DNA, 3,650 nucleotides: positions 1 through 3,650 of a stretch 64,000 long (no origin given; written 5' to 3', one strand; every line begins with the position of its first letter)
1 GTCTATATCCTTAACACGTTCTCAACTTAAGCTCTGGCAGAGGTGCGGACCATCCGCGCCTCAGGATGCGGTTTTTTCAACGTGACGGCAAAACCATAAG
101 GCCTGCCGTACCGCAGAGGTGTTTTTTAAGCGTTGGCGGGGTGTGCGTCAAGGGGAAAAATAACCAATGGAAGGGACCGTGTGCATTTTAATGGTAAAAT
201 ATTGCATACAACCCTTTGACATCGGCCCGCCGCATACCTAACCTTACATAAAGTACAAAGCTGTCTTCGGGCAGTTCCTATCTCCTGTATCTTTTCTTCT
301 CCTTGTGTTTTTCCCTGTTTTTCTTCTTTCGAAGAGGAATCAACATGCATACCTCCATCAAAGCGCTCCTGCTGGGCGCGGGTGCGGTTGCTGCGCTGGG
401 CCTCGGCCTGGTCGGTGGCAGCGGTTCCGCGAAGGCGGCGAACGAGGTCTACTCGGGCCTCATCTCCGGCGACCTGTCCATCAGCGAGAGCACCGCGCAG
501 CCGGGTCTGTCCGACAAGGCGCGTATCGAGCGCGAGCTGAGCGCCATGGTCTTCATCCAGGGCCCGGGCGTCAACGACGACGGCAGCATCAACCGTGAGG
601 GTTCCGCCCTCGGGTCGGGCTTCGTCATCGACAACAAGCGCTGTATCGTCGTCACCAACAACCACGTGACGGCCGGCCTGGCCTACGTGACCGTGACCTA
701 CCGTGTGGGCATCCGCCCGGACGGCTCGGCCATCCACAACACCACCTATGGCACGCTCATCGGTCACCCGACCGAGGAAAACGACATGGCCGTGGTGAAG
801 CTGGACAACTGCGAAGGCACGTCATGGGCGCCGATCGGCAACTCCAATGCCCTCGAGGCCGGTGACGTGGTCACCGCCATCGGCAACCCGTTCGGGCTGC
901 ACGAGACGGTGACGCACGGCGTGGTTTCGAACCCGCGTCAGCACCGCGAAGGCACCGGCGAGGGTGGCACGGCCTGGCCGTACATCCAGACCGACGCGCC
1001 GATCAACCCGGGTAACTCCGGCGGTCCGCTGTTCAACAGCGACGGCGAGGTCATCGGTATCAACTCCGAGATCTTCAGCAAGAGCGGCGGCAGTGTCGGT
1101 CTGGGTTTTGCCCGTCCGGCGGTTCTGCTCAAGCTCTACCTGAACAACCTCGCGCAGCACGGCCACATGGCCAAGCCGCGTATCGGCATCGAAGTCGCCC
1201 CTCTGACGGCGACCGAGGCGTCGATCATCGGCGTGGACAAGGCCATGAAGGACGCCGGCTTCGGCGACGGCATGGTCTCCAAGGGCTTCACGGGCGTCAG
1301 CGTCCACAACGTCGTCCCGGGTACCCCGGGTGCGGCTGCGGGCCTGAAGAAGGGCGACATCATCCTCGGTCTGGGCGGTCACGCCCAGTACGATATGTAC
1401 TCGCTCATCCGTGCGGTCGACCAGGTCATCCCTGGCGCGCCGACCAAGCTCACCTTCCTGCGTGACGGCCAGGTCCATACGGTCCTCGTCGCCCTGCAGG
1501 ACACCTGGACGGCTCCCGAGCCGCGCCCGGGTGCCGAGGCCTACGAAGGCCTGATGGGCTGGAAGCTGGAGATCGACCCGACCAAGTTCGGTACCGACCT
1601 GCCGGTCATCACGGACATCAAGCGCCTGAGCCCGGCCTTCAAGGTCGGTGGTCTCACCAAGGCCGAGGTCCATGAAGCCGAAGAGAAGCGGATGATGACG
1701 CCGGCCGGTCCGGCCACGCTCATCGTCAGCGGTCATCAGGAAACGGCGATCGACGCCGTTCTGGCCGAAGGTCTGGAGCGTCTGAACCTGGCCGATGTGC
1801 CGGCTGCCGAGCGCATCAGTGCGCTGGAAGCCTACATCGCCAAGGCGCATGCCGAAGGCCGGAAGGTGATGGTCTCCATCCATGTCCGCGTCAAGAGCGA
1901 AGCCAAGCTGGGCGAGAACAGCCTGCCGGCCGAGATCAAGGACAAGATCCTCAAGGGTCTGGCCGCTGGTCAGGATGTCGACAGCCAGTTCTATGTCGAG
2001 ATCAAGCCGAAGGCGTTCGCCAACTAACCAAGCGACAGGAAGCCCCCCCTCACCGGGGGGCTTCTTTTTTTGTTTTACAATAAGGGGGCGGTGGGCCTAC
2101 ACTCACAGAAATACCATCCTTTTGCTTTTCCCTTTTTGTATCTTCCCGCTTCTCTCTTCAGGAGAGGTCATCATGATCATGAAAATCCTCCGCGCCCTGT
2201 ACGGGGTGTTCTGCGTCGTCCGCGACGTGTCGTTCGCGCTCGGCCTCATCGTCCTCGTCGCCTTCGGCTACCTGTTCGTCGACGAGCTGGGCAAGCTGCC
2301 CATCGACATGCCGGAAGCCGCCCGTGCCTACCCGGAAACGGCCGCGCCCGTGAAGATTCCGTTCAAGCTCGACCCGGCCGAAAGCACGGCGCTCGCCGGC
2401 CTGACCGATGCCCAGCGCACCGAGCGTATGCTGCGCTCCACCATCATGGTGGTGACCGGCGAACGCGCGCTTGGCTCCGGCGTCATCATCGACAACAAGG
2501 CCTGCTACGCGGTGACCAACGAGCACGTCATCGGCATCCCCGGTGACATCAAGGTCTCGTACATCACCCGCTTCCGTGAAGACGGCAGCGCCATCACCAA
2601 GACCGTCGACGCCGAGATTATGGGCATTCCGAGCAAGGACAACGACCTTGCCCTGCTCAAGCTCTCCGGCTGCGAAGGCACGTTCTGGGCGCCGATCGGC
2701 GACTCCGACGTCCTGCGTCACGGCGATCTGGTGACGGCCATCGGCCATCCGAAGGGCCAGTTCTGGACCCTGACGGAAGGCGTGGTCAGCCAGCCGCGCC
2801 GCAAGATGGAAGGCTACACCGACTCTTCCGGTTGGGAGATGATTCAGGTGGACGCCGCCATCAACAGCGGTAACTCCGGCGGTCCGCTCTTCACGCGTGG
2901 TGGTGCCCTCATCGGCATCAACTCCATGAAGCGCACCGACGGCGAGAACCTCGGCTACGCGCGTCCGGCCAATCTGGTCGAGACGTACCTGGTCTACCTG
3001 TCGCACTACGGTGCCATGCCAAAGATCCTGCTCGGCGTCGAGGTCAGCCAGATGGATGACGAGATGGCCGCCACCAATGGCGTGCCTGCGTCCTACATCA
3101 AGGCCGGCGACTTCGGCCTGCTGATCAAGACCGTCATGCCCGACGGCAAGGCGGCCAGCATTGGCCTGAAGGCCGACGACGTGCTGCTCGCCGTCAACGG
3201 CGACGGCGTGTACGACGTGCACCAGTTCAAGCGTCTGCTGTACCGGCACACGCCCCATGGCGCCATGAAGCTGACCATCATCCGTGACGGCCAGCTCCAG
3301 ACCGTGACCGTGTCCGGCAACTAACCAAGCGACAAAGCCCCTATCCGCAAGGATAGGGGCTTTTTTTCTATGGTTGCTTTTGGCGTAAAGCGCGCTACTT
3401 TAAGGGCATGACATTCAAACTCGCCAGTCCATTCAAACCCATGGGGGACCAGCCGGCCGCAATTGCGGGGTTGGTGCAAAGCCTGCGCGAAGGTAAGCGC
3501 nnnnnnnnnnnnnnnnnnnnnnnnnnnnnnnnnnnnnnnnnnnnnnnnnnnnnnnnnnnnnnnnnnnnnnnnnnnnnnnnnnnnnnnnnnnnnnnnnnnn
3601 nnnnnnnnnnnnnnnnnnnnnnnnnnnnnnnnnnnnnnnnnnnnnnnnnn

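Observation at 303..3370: Tandem duplicated HtrA-like protease genes with duplicated 3' flank and extreme GC3 bias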

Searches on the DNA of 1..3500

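Call 88: search_rna_families(source=window, start=1, end=3500, threshold=evalue, max_evalue=5)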
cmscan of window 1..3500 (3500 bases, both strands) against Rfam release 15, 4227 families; matches with E-value up to 5: 14.
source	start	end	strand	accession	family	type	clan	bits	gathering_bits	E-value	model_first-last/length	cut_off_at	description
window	2000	2070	+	RF01859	Phe_leader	Cis-reg; leader;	-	25.7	55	0.29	1-125/125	no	Phenylalanine leader peptide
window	2005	2071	+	RF01772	rnk_pseudo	Cis-reg; leader;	-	25.4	55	0.25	1-108/108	no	Pseudomonas rnk leader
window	2037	2073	+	RF00489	ctRNA_p42d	Gene; antisense;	-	21.5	50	0.25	1-46/46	no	ctRNA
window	3327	3411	-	RF00506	Thr_leader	Cis-reg; leader;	-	21.5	55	0.75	1-118/118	no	Threonine operon leader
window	2012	2139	+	RF01770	rimP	Cis-reg; leader;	-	21.1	47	3.5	1-102/102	no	Gammaprotebacteria rimP leader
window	3248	3369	+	RF00506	Thr_leader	Cis-reg; leader;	-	21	55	0.99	1-118/118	no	Threonine operon leader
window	1934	2079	+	RF02502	Atu_C8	Gene; sRNA;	-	19.4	50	2.1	1-122/122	no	Rhizobiales sRNA Atu_C8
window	1999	2078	+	RF00519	suhB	Gene; sRNA;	CL00108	19.3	41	1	1-77/77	no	Makes More Granules Regulator RNA (mmgR)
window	3309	3367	+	RF02278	Betaproteobacteria_toxic_sRNA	Gene; sRNA;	-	18.2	50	2.5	1-64/64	no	Betaproteobacteria toxic small RNA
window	3261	3301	-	RF01059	mir-598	Gene; miRNA;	-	17.8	69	4.6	1-80/80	no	mir-598 microRNA precursor family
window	2040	2131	-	RF02236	asX2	Gene; sRNA;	-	17.2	70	4.9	1-87/87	no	Xanthomonas sRNA asX2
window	2044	2093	+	RF02401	ClpQY_promoter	Cis-reg;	-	16.5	42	2.4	1-57/57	no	ClpQY promoter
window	2033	2083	+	RF00517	serC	Cis-reg; leader;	-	16.3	35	2.6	1-52/52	no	serC leader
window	2592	2735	+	RF02257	adapt33_3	Gene; lncRNA;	-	15.2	70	4.8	1-140/140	no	Adaptive response 33 conserved region 3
